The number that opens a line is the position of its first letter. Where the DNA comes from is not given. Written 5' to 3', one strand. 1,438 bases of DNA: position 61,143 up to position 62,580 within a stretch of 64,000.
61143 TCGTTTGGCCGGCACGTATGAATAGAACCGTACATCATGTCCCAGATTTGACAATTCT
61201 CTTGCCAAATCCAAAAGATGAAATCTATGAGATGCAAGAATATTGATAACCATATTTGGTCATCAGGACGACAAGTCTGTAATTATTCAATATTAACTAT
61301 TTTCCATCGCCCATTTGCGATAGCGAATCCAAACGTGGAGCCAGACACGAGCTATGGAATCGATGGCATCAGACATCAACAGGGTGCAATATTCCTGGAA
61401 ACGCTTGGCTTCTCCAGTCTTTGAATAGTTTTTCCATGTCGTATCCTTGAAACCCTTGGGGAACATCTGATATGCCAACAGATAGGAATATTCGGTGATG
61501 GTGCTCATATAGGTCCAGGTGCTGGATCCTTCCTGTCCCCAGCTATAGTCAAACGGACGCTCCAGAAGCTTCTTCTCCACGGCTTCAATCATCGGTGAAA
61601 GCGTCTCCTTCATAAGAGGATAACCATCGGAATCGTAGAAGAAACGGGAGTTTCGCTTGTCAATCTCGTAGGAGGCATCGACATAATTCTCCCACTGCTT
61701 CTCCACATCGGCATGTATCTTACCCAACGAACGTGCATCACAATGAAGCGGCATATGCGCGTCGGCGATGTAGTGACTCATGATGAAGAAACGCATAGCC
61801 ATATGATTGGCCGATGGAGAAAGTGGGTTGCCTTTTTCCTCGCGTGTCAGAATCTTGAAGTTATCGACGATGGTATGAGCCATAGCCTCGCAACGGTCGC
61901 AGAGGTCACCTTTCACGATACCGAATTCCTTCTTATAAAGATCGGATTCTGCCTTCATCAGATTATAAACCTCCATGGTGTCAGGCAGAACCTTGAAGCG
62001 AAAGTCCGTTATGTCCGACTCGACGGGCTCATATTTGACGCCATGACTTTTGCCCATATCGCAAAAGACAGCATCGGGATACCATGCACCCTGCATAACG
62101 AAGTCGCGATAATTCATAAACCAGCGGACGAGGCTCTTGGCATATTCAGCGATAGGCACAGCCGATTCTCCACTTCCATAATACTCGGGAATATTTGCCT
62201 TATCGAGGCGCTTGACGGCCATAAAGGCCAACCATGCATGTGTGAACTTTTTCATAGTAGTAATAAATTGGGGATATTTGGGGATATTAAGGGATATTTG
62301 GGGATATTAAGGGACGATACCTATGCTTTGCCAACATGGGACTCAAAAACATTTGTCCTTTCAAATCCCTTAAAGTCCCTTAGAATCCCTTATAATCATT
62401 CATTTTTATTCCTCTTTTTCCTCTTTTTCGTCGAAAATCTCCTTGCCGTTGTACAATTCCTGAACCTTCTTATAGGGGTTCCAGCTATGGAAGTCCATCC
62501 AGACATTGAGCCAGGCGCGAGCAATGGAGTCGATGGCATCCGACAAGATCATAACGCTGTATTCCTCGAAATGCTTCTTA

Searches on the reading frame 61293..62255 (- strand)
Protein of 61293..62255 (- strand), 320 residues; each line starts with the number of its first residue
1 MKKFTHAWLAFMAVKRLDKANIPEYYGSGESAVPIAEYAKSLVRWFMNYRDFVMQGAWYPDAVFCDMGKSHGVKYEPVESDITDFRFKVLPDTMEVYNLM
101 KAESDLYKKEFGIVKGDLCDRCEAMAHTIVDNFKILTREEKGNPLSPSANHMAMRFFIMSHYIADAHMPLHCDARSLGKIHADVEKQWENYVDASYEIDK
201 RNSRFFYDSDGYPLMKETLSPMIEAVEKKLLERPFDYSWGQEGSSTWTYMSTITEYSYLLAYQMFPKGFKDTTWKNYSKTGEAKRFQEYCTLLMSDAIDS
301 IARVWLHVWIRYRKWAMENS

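Call 15: search_protein_families(library=pfam, proteins=[window:61293-62255:-])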
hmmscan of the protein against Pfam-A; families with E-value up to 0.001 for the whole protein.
window:61293-62255:- (320 aa): 0 families

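Call 23: find_encoding_contigs(protein=window:61293-62255:-, flank=10000, max_places=10)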
Protein window:61293-62255:- (320 aa): 23 contigs read that carry it; 3 places shown.
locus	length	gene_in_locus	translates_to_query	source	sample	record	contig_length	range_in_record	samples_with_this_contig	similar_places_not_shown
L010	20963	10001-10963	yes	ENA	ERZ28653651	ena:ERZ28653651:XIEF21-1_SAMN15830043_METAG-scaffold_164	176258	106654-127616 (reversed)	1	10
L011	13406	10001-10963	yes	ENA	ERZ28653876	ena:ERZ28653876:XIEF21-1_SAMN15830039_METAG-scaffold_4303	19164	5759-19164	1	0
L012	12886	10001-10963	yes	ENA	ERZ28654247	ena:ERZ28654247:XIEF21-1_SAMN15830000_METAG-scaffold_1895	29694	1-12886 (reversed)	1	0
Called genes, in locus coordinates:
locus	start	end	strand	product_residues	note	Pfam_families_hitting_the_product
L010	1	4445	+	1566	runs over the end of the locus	PF00270:DEAD, PF00271:Helicase_C, PF00580:UvrD-helicase, PF13245:AAA_19, PF13401:AAA_22, PF13604:AAA_30, PF00580:UvrD-helicase, PF13361:UvrD_C, +3 more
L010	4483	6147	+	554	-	PF04326:SLFN_AlbA_2, PF13749:HATPase_c_4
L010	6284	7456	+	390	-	PF02661:Fic, PF21247:Fic-like_C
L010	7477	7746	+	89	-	-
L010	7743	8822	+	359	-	PF01757:Acyl_transf_3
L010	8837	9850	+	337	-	-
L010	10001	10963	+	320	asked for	-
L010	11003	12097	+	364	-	PF13439:Glyco_transf_4 (faint), PF00534:Glycos_transf_1, PF13692:Glyco_trans_1_4, PF20706:GT4-conflict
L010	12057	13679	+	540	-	-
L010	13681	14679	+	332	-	PF22882:GT-D-like (faint)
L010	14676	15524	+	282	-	PF13641:Glyco_tranf_2_3 (faint), PF00535:Glycos_transf_2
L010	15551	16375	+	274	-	PF00535:Glycos_transf_2, PF13641:Glyco_tranf_2_3 (weak)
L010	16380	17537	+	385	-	PF14907:NTP_transf_5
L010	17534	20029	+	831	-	PF08531:Bac_rhamnosid_N, PF05592:Bac_rhamnosid, PF17389:Bac_rhamnosid6H, PF17390:Bac_rhamnosid_C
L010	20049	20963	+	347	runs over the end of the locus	PF01757:Acyl_transf_3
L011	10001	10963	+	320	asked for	-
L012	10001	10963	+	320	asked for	-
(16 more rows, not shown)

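Call 66: find_homologous_proteins(query=window:61293-62255:-, max_evalue=1e-30)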
Query window:61293-62255:- (320 aa): 767 proteins with E <= 1e-30 among 1038 candidates; the best 120 are listed.
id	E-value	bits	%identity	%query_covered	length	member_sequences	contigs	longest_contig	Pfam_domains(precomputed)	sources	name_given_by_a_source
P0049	2.4e-217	739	98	100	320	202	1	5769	-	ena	-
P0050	1.6e-204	696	92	100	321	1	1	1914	-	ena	-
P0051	5.8e-201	685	91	100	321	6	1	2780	-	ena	-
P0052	2.7e-196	669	88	100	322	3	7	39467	-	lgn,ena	-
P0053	1.1e-189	648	90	100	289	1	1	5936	-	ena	-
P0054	1.6e-183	627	83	100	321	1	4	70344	-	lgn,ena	-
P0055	8.4e-177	605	81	100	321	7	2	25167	-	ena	-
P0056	3.3e-174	597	80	99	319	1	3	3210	-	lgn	-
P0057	4.9e-166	570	79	100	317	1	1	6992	-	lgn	-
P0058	2.5e-163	561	78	100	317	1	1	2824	-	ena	-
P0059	4.5e-155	534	71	99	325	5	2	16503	-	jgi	jgi:hypothetical protein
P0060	3.1e-149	515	69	99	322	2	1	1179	-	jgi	-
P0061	1.5e-148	513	69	99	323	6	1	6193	-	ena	-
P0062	5.4e-148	511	69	100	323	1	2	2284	-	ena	-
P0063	2.6e-147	508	68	99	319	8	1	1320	-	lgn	-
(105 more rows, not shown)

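Call 67: find_encoding_contigs(protein=P0049, flank=2500, max_places=2)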
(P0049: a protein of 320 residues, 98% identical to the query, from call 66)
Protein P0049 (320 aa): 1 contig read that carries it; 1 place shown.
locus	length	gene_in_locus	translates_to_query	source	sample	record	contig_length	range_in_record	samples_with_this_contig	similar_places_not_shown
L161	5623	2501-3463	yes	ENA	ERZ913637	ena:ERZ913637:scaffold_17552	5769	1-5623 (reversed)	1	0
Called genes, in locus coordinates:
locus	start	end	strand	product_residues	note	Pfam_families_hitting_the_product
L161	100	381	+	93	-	-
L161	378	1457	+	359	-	PF01757:Acyl_transf_3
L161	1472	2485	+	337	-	-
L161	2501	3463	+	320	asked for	-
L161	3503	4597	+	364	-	PF13439:Glyco_transf_4 (faint), PF00534:Glycos_transf_1, PF13692:Glyco_trans_1_4, PF20706:GT4-conflict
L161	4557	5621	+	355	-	?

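Call 68: find_encoding_contigs(protein=P0052, flank=2500, max_places=2)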
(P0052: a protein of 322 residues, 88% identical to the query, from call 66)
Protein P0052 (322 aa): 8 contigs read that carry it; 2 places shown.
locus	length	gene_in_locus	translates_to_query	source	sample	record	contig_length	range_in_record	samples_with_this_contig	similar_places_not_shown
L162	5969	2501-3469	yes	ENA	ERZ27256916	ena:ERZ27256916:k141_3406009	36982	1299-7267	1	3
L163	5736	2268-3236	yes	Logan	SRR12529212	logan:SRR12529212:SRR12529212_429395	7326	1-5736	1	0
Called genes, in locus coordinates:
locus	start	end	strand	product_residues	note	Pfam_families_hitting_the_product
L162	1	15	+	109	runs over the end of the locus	PF21247:Fic-like_C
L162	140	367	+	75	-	-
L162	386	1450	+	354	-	PF01757:Acyl_transf_3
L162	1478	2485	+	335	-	-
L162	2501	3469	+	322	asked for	-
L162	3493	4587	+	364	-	PF13439:Glyco_transf_4 (faint), PF00534:Glycos_transf_1, PF13692:Glyco_trans_1_4, PF20706:GT4-conflict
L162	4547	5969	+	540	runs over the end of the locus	-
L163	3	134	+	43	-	?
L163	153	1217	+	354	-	PF01757:Acyl_transf_3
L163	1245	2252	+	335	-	-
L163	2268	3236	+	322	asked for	-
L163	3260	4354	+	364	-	PF13439:Glyco_transf_4 (faint), PF00534:Glycos_transf_1, PF13692:Glyco_trans_1_4, PF20706:GT4-conflict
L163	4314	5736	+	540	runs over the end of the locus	-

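Call 69: find_encoding_contigs(protein=P0054, flank=2500, max_places=2)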
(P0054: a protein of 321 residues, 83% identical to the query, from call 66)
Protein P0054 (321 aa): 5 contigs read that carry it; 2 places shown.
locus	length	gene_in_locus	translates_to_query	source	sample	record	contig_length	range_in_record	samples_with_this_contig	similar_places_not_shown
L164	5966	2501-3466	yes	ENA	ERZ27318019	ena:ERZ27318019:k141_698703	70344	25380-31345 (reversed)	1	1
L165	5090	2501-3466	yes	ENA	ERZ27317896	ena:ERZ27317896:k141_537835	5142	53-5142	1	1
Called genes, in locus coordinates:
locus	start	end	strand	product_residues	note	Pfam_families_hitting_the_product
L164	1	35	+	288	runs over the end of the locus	-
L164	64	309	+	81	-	-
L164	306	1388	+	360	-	PF01757:Acyl_transf_3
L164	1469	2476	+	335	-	-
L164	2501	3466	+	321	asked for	-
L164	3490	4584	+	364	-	PF13439:Glyco_transf_4 (faint), PF00534:Glycos_transf_1, PF13692:Glyco_trans_1_4, PF13524:Glyco_trans_1_2 (weak), PF20706:GT4-conflict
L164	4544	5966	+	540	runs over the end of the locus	-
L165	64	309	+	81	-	-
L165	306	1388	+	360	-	PF01757:Acyl_transf_3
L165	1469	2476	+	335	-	-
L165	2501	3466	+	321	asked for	-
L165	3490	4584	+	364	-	PF13439:Glyco_transf_4 (faint), PF00534:Glycos_transf_1, PF13692:Glyco_trans_1_4, PF13524:Glyco_trans_1_2 (weak), PF20706:GT4-conflict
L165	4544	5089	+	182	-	?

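Call 70: find_encoding_contigs(protein=P0055, flank=2500, max_places=2)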
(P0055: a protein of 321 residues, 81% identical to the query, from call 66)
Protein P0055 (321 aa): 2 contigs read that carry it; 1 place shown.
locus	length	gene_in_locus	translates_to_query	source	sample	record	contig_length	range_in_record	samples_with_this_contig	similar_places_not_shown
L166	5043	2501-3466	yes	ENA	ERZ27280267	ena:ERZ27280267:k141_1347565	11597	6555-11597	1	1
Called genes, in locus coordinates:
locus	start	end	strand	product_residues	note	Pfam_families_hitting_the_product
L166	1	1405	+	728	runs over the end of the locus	PF19268:CIS_TMP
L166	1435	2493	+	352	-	-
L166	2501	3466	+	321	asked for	-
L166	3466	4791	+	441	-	PF00004:AAA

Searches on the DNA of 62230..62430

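Call 64: search_rna_families(source=window, start=62230, end=62430, threshold=evalue, max_evalue=1)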
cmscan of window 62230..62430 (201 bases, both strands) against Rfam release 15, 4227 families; matches with E-value up to 1: 4.
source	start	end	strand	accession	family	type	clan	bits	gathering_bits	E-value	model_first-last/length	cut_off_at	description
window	62263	62409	-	RF01911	MIR2118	Gene; miRNA;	-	23.8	85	0.0081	1-170/170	no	MIR2118 microRNA precursor family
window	62261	62430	+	RF01265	snR42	Gene; snRNA; snoRNA; HACA-box;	CL00032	20.7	61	0.0011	1-148/349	3'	Small nucleolar RNA snR42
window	62279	62390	+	RF04199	MIR6027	Gene; miRNA;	-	18.3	95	0.11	1-159/159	no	MIR6027 microRNA precursor family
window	62286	62402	+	RF00659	mir-365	Gene; miRNA;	-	16.9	62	0.5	1-86/86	no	mir-365 microRNA precursor family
